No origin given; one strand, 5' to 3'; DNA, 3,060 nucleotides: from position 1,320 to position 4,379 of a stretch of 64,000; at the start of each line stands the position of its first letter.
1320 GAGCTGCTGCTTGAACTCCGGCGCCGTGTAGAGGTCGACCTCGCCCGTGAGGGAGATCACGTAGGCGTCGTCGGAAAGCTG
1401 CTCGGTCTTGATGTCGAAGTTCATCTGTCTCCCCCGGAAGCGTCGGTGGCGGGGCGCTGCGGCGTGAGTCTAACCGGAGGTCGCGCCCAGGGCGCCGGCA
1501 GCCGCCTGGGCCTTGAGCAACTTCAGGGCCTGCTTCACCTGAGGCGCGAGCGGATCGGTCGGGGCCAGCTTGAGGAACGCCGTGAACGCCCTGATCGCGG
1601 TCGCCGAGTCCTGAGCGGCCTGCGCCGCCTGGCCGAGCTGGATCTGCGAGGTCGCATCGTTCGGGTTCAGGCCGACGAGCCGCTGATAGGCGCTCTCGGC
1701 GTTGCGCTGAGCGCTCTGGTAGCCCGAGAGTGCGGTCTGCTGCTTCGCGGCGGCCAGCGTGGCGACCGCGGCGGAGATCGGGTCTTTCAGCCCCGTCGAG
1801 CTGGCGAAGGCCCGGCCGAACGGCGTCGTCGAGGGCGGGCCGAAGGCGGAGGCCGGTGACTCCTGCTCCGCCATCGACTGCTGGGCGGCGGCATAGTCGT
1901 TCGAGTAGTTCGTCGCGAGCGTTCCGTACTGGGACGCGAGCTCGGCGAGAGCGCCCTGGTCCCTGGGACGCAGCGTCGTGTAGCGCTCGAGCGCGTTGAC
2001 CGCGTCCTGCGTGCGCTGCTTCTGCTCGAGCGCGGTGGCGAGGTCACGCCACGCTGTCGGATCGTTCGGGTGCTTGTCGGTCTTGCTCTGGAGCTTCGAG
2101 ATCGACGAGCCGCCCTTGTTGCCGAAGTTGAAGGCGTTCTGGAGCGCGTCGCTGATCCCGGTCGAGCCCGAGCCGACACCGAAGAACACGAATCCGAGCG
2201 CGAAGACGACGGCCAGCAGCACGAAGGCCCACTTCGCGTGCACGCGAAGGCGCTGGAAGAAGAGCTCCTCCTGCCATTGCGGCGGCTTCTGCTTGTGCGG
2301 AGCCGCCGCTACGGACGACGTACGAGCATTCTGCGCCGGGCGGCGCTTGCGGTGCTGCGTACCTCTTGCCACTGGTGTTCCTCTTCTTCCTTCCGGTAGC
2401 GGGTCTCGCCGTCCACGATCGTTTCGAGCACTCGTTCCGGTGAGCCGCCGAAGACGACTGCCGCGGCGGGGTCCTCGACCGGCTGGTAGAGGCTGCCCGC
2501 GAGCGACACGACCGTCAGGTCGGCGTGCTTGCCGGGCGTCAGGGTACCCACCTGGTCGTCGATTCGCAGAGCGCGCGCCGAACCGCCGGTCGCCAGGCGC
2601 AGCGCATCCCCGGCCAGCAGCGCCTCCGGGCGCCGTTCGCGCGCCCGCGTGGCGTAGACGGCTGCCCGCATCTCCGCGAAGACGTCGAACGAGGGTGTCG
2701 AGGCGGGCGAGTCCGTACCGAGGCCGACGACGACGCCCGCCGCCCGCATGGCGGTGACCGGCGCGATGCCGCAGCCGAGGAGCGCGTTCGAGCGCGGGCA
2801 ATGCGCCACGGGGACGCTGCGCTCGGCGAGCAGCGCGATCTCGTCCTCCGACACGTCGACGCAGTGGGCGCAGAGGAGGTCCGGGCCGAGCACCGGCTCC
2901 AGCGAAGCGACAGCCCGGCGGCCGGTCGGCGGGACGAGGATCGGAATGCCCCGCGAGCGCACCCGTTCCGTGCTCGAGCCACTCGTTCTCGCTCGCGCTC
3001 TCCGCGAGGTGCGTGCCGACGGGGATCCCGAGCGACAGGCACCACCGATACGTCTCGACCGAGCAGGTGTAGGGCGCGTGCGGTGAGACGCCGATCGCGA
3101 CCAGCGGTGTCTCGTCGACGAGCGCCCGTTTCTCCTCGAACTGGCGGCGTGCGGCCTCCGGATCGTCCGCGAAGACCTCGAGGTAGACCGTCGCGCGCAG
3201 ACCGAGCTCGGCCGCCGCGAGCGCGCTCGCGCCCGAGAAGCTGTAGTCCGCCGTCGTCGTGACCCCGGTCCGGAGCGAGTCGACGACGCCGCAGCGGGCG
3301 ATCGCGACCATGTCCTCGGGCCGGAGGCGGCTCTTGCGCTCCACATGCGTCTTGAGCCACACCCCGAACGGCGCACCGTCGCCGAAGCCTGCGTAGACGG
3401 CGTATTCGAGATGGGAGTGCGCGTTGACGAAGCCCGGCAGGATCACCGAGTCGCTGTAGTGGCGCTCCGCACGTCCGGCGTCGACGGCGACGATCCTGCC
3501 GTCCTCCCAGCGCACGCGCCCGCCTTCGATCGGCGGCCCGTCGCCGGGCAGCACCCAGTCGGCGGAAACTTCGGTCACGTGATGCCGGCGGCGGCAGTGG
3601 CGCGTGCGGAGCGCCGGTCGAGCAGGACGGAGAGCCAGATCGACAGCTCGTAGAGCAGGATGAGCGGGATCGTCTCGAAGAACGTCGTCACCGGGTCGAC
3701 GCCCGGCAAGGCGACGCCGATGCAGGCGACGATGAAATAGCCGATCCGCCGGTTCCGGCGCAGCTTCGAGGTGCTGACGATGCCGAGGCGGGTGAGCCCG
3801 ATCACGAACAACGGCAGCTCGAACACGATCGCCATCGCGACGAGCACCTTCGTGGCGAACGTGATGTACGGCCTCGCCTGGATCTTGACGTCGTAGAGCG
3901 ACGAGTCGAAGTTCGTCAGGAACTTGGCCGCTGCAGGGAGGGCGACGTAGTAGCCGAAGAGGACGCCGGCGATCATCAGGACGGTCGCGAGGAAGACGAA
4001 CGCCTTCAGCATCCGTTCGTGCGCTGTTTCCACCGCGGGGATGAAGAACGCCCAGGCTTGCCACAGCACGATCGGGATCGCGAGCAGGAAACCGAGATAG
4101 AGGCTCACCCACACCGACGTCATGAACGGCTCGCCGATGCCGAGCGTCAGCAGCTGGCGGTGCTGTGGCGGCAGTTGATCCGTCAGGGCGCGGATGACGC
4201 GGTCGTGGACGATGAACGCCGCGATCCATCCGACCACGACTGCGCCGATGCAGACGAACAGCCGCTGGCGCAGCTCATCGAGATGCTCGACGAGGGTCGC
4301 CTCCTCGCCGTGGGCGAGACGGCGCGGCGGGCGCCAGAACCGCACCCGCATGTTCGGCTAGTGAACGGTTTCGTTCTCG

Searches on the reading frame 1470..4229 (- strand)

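Call 45: search_protein_families(library=pfam, proteins=[window:1470-4229:-], max_evalue=0.00001)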
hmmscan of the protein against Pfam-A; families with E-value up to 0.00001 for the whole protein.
window:1470-4229:- (919 aa): 4 families
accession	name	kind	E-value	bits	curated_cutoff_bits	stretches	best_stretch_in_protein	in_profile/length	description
PF01979.26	Amidohydro_1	-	1e-16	61.6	25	1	262-428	1-175/345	Amidohydrolase family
PF13371.12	TPR_9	-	7.5e-10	39.1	35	0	720-760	25-65/73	Tetratricopeptide repeat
PF07719.23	TPR_2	-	2.5e-06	27.6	27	0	862-892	4-34/34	Tetratricopeptide repeat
PF13428.12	TPR_14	-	3.8e-06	27.5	23.5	0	724-765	1-42/44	Tetratricopeptide repeat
